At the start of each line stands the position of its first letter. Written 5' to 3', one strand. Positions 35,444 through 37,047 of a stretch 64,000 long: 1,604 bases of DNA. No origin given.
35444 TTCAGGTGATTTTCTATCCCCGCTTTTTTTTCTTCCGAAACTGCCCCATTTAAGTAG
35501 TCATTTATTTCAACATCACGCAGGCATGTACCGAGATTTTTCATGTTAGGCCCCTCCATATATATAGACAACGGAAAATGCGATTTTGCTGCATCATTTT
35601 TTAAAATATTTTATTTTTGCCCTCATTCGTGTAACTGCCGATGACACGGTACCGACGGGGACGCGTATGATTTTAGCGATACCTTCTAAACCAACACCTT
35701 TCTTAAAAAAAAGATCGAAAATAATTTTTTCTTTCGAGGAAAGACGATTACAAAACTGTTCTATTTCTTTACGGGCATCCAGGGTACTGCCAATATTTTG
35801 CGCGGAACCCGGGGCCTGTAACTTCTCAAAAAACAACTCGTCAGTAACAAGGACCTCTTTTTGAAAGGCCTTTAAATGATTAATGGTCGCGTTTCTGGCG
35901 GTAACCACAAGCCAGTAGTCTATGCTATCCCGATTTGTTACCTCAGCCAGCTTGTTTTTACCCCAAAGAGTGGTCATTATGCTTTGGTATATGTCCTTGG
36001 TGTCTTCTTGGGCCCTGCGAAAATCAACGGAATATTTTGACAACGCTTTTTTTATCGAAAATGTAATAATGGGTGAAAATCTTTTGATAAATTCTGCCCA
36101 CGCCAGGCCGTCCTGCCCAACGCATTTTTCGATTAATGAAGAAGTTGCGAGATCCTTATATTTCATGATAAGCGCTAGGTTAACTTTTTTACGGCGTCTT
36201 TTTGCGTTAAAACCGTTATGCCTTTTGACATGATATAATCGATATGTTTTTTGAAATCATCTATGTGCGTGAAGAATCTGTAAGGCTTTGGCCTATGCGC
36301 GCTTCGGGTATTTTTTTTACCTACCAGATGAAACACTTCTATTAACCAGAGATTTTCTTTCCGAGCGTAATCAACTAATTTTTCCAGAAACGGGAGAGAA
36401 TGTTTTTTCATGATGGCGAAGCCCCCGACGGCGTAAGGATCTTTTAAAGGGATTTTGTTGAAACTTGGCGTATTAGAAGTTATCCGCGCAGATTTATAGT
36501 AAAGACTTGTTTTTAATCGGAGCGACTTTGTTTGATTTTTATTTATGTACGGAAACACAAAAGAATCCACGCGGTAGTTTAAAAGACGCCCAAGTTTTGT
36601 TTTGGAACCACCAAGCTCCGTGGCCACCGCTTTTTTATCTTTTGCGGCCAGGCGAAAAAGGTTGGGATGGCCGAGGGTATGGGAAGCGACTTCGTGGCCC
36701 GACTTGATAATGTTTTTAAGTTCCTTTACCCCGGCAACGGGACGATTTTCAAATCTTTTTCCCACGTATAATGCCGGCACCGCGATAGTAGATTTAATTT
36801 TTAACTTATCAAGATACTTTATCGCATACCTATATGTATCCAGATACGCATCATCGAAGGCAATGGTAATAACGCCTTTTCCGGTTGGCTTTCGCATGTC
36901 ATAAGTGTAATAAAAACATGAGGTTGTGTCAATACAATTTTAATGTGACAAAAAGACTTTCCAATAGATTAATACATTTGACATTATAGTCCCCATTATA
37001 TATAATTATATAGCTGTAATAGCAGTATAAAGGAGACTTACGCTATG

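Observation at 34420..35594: Conserved ~40-nt motif placed identically upstream of spoVG and the anti-sigma gene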

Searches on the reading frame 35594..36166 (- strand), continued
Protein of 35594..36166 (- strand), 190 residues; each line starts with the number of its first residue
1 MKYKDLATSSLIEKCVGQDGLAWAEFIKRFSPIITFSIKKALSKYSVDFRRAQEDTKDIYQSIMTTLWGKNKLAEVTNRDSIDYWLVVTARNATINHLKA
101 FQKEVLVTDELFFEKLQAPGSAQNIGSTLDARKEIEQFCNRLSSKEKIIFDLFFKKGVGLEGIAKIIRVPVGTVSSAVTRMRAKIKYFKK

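Call 29: find_related_loci(query=A2, collection=genome_contigs, flank=10000)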
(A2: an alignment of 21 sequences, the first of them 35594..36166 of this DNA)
Query A2 (190 aa) in genome_contigs; peptide patterns used: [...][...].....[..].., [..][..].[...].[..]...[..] (x = any residue, [..] = any of these).
63 stretches matched a pattern; 11 encode a relative of the query (tblastn E <= 1e-3); 11 distinct loci.
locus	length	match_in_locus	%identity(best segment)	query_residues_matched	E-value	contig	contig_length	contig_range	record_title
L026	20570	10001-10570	89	1-190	5e-115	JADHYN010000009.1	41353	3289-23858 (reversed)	MAG: Candidatus Omnitrophota bacterium isolate BS750m-G80 BS-750m-C859, whole genome shotgun sequence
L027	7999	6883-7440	56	1-186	1e-66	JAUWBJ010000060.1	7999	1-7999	MAG: Candidatus Omnitrophota bacterium isolate CSMAG_1317 CSMAG_1317_k141_120645_length_7999_cov_8.0000, whole genome sh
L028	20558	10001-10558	54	1-186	1e-62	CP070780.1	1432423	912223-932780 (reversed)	MAG: Candidatus Omnitrophota bacterium isolate bin17 chromosome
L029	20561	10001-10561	49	1-186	8e-59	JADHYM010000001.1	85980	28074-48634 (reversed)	MAG: Candidatus Omnitrophota bacterium isolate BS750m-G79 BS-750m-C105, whole genome shotgun sequence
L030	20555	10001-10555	52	1-185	2e-55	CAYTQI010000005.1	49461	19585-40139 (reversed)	MAG TPA_asm: uncultured Planctomycetia bacterium isolate binchicken_co334_10 genome assembly, contig: NODE_1027_length_4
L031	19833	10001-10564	47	1-186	2e-50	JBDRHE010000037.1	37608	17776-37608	MAG: Candidatus Omnitrophota bacterium isolate MEGAHIT-group-1.488 k141_9137245, whole genome shotgun sequence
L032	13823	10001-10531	47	3-179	1e-49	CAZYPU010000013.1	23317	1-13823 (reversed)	MAG TPA_asm: uncultured Planctomycetia bacterium isolate binchicken_co332_134 genome assembly, contig: NODE_304_length_2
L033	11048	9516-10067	42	1-186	3e-46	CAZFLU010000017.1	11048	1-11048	MAG TPA_asm: uncultured Planctomycetia bacterium isolate SRP141376_co2_367 genome assembly, contig: NODE_11272_length_11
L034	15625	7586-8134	48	3-185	1e-50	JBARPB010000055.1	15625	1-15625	MAG: Candidatus Omnitrophota bacterium isolate MFD13423_ilm_asm_bin5 k127_95336, whole genome shotgun sequence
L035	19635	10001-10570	31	9-186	2e-26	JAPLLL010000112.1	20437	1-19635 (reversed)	MAG: Candidatus Omnitrophota bacterium isolate LacPavin_0419_WC90_MAG_48_6 LacPavin_0419_WC90_scaffold_64394, whole geno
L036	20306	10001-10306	28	1-100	4e-7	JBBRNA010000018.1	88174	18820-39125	MAG: Terriglobales bacterium isolate La1_metabat2.107 LA1C_B2.107_k141_2287814L_88174_cov_57.0670, whole genome shotgun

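Call 60: search_solved_structures(query=A2, max_evalue=0.001)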
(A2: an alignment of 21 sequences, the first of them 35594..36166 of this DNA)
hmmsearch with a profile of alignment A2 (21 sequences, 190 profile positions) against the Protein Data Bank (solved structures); distinct sequences matched with E-value up to 0.001: 16.
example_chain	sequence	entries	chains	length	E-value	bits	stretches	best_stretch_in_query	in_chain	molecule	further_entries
5uxx_A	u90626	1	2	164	4.8e-09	39.1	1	41-188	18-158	RNA polymerase sigma factor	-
5wuq_A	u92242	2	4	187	7.5e-09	38.5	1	49-188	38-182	ECF RNA polymerase sigma factor SigW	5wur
6in7_B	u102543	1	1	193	2.5e-08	36.8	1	49-188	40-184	RNA polymerase sigma-H factor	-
8z6g_B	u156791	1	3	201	2.6e-08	36.7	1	49-188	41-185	RNA polymerase sigma factor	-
2q1z_A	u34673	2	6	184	9.8e-07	31.6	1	18-185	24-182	RpoE, ECF SigE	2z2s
6pmi_F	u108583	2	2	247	1e-06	31.5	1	129-187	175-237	RNA polymerase sigma factor FliA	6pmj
1or7_A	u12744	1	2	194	1.5e-06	31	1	5-189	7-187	RNA polymerase sigma-E factor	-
1rp3_A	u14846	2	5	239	1.8e-06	30.7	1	111-183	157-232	RNA polymerase sigma factor SIGMA-28 (FliA) | RNA polymerase sigma factor FliA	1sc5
6jbq_F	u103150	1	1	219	2e-06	30.6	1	5-189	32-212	ECF RNA polymerase sigma-E factor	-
6jcy_F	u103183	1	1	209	6.9e-05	25.5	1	54-187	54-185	ECF RNA polymerase sigma factor SigH,ECF RNA polymerase sigma factor SigE,ECF RNA polymera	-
5zx2_F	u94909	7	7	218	0.00015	24.5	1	54-187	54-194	ECF RNA polymerase sigma factor SigH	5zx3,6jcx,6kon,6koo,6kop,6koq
2zkz_A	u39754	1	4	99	0.00017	24.3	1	145-188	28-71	Transcriptional repressor pagR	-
9wsf_A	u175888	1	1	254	0.00021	23.9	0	131-186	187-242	RNA polymerase sigma factor FliA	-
9wsm_F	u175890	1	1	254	0.00021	23.9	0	131-186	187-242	RNA polymerase sigma factor FliA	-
7lq4_A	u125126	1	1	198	0.00023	23.8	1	124-181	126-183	WhiG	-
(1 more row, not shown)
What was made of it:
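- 35594..36166 (-): ECF-type sigma factor gene (190 aa), the proposed trans-acting factor. The closest solved structures are ECF sigmas, including SigW and sigma-E (call 60).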

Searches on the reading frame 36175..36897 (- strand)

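Call 8: search_protein_families(library=pfam, proteins=[window:36175-36897:-], max_evalue=0.01)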
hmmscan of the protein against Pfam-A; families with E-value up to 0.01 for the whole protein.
window:36175-36897:- (240 aa): 2 families
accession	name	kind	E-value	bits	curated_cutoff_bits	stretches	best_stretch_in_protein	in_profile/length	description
PF01522.26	Polysacc_deac_1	-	5.2e-16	59.2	23.1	1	3-124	2-112/124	Polysaccharide deacetylase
PF10096.14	DUF2334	-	0.0044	17.1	26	1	15-127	7-137/203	Uncharacterized protein conserved in bacteria (DUF2334)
